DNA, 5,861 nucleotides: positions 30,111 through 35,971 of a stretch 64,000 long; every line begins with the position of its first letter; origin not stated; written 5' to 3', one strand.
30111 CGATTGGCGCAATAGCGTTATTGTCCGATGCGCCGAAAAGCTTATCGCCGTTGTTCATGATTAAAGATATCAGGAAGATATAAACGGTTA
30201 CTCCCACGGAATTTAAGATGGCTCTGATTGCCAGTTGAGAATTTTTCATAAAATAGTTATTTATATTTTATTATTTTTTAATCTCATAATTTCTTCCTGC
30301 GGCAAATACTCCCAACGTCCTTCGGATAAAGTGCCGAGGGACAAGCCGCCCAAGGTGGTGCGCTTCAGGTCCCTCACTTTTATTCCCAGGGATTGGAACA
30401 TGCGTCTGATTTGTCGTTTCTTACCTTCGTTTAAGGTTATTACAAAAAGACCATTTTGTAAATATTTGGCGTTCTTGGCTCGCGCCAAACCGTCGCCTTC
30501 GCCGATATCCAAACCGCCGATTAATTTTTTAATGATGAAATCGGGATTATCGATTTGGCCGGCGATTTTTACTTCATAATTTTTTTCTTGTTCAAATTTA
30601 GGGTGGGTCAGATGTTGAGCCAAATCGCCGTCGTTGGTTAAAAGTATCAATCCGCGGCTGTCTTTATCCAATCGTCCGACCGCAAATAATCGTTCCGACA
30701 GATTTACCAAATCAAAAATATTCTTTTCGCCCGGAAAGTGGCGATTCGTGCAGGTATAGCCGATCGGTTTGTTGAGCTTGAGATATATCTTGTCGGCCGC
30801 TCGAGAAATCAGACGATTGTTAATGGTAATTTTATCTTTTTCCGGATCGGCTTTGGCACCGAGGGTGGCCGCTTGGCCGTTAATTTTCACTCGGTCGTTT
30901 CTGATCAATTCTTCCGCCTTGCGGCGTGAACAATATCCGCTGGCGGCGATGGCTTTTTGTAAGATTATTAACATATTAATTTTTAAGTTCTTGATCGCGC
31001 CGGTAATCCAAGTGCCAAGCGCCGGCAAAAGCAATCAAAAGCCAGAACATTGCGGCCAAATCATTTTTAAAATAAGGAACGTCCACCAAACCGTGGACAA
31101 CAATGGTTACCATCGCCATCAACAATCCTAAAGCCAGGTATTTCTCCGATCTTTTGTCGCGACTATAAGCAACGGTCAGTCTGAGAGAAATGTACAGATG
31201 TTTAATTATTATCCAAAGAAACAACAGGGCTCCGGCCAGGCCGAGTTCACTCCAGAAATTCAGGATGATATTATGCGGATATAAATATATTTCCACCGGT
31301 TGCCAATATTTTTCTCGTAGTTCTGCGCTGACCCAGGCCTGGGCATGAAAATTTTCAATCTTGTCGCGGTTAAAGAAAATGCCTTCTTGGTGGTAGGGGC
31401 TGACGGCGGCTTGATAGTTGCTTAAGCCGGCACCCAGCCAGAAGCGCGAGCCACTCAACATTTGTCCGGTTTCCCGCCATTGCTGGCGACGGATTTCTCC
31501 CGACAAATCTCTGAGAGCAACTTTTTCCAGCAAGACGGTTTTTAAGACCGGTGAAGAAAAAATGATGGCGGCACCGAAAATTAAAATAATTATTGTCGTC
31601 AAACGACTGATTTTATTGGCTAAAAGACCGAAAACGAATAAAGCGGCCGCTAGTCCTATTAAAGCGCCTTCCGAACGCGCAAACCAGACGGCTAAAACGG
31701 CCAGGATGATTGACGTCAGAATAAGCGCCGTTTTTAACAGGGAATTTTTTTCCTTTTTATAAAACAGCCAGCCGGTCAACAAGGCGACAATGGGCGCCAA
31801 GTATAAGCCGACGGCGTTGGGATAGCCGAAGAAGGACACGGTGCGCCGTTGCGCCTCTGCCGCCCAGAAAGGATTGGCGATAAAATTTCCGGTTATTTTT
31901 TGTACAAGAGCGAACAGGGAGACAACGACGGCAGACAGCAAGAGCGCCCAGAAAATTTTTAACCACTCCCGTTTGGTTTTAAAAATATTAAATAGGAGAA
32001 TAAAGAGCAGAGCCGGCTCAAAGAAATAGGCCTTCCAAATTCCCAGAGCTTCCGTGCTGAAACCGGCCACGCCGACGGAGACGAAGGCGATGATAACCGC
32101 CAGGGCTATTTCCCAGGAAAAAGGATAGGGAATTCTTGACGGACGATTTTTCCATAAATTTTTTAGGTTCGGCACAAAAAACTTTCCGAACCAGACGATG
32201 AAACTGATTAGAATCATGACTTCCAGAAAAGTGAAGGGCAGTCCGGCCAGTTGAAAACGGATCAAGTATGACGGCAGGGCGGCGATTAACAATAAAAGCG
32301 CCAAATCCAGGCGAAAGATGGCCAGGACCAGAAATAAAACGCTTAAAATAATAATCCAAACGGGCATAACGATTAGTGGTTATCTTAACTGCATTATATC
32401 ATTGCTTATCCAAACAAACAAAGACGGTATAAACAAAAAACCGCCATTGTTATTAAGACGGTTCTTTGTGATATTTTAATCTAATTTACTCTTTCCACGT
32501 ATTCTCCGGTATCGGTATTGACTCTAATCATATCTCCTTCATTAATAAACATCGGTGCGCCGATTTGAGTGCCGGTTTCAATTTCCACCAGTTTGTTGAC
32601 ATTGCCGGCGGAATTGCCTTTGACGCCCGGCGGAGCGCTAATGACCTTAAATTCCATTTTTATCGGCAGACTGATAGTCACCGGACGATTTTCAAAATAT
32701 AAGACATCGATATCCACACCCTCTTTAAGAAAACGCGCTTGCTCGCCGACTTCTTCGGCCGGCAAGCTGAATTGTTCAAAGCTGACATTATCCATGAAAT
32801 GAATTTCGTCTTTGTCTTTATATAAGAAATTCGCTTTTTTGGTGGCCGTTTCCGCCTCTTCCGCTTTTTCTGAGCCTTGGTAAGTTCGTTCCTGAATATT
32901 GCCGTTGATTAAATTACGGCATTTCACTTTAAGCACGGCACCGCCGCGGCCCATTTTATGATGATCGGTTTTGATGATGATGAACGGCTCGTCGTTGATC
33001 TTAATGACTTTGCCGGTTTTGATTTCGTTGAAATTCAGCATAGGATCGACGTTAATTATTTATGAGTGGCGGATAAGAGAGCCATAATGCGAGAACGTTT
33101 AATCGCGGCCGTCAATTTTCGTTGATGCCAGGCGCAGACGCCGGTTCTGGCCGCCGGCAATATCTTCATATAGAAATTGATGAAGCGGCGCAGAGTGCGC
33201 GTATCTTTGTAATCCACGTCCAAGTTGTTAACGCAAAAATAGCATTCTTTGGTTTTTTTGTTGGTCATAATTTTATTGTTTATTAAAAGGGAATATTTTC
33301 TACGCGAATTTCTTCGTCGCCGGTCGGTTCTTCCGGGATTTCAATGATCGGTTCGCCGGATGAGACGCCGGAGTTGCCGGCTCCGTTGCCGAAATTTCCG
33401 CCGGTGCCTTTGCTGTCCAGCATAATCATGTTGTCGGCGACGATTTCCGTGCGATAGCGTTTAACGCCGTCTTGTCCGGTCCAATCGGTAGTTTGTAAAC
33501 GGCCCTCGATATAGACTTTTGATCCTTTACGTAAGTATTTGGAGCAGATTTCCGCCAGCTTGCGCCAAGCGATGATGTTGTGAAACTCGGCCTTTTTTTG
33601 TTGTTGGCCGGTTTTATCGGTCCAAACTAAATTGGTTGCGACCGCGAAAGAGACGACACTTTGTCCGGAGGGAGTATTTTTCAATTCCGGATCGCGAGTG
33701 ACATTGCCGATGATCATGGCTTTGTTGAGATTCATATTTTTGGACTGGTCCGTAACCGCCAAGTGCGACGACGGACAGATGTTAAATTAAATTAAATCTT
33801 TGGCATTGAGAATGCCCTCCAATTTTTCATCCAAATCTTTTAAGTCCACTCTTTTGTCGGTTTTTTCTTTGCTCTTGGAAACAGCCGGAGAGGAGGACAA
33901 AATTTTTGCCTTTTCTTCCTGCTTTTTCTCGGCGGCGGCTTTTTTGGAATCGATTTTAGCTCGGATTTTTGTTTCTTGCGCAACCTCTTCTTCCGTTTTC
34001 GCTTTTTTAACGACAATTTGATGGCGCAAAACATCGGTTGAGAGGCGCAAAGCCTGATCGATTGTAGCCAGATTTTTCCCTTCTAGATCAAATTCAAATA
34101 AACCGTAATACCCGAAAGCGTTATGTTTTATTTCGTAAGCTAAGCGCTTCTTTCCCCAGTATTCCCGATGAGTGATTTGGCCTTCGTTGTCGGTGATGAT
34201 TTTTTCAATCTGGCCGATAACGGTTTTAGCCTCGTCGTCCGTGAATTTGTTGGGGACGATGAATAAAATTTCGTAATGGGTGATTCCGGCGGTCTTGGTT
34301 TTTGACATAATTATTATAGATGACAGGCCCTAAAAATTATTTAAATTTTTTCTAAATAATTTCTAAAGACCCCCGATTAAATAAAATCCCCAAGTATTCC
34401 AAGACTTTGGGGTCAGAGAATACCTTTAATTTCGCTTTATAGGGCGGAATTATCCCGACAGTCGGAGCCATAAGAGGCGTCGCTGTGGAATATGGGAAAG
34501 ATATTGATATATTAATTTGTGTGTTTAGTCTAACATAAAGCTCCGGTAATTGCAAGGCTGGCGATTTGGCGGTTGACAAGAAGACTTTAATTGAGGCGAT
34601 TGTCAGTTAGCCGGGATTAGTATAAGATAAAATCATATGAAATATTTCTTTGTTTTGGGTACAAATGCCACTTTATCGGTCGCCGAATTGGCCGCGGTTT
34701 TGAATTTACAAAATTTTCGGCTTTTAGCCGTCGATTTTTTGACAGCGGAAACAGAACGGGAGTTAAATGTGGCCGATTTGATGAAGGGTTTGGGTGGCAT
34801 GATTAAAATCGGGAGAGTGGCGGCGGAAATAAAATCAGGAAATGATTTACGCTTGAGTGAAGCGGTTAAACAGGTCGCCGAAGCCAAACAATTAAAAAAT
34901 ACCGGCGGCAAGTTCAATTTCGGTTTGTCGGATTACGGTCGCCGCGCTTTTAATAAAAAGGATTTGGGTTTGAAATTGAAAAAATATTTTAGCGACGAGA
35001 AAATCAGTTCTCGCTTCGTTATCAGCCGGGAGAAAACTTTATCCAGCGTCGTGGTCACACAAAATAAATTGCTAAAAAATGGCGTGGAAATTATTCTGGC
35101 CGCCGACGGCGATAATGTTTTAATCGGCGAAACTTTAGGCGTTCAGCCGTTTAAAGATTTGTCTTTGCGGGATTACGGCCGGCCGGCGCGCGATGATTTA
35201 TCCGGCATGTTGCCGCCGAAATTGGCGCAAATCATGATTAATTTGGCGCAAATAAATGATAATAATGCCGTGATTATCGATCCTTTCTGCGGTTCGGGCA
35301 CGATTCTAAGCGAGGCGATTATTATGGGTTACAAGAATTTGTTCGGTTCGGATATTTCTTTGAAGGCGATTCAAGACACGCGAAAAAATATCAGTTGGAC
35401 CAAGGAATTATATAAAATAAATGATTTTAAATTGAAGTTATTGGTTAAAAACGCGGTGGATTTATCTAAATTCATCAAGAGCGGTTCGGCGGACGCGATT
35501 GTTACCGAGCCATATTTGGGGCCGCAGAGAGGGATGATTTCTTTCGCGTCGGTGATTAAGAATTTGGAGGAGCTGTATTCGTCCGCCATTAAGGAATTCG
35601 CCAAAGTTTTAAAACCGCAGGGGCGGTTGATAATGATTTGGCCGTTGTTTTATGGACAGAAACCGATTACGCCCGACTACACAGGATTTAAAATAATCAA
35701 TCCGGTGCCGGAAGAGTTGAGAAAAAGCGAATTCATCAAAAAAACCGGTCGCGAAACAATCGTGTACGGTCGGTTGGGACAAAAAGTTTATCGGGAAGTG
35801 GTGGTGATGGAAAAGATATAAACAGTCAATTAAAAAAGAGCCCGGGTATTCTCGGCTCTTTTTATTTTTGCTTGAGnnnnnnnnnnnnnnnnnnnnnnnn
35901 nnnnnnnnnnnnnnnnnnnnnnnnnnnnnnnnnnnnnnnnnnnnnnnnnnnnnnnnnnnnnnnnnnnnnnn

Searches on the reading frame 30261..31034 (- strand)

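Call 17: search_protein_families(library=pfam, proteins=[window:30261-31034:-], max_evalue=0.001)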
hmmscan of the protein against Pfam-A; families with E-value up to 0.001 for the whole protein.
window:30261-31034:- (257 aa): 2 families
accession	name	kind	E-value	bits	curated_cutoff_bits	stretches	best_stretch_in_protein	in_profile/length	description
PF00849.27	PseudoU_synth_2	-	1.6e-18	67.8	26.8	1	84-215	2-152/152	RNA pseudouridylate synthase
PF01479.30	S4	-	2.2e-08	34.1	22.8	1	25-62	3-42/48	S4 domain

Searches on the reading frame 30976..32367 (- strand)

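Call 17: search_protein_families(library=pfam, proteins=[window:30976-32367:-], max_evalue=0.001)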
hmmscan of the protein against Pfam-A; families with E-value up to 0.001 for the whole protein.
window:30976-32367:- (463 aa): 1 family
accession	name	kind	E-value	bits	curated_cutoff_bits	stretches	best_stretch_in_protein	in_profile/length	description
PF04932.20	Wzy_C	-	6e-12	46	31.7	1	220-384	3-149/149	O-Antigen ligase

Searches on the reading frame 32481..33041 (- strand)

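Call 17: search_protein_families(library=pfam, proteins=[window:32481-33041:-], max_evalue=0.001)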
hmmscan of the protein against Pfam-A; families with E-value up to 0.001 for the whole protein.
window:32481-33041:- (186 aa): 3 families
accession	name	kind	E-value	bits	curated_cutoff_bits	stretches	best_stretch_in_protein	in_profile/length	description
PF01132.26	EFP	-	1.1e-19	70.5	27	1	68-121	1-54/54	Elongation factor P (EF-P) OB domain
PF09285.17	Elong-fact-P_C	-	1.1e-19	70.3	25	1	130-184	2-56/56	Elongation factor P, C-terminal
PF08207.18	EFP_N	-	4.8e-18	65.4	23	1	5-59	3-57/58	Elongation factor P (EF-P) KOW-like domain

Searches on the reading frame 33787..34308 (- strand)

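Call 17: search_protein_families(library=pfam, proteins=[window:33787-34308:-], max_evalue=0.001)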
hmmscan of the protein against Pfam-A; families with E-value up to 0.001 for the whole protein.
window:33787-34308:- (173 aa): 1 family
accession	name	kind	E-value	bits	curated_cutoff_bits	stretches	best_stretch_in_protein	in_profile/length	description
PF01250.22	Ribosomal_S6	-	1.9e-25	89.3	27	1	11-99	1-89/90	Ribosomal protein S6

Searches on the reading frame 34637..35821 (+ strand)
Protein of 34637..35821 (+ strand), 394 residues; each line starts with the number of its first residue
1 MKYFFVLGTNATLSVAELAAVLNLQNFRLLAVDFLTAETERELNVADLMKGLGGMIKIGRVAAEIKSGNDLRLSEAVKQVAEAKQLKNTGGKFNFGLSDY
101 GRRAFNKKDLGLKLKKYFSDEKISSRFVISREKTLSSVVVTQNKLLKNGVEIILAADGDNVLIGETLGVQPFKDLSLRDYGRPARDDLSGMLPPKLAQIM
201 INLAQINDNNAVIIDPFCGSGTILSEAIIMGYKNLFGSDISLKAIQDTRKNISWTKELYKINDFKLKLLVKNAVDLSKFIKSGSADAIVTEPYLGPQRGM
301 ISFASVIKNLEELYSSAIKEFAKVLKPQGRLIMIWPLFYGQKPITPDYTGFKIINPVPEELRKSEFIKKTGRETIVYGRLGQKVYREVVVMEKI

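Call 17: search_protein_families(library=pfam, proteins=[window:34637-35821:+], max_evalue=0.001)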
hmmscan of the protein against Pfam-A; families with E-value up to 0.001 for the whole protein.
window:34637-35821:+ (394 aa): 5 families
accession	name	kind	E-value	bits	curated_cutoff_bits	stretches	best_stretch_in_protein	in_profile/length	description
PF01170.24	UPF0020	-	4.7e-14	53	22.3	1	188-335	7-166/197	RMKL-like, methyltransferase domain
PF13847.12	Methyltransf_31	-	5.1e-08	33.2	27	1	208-333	2-109/145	Methyltransferase domain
PF01555.25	N6_N4_Mtase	-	5.1e-06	27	26.7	1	192-246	166-217/221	DNA methylase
PF08241.18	Methyltransf_11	-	0.00012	23.1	21.2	0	218-333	5-95/95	Methyltransferase domain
PF03602.21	Cons_hypoth95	-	0.00073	19.7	24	0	204-267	36-94/182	Conserved hypothetical protein 95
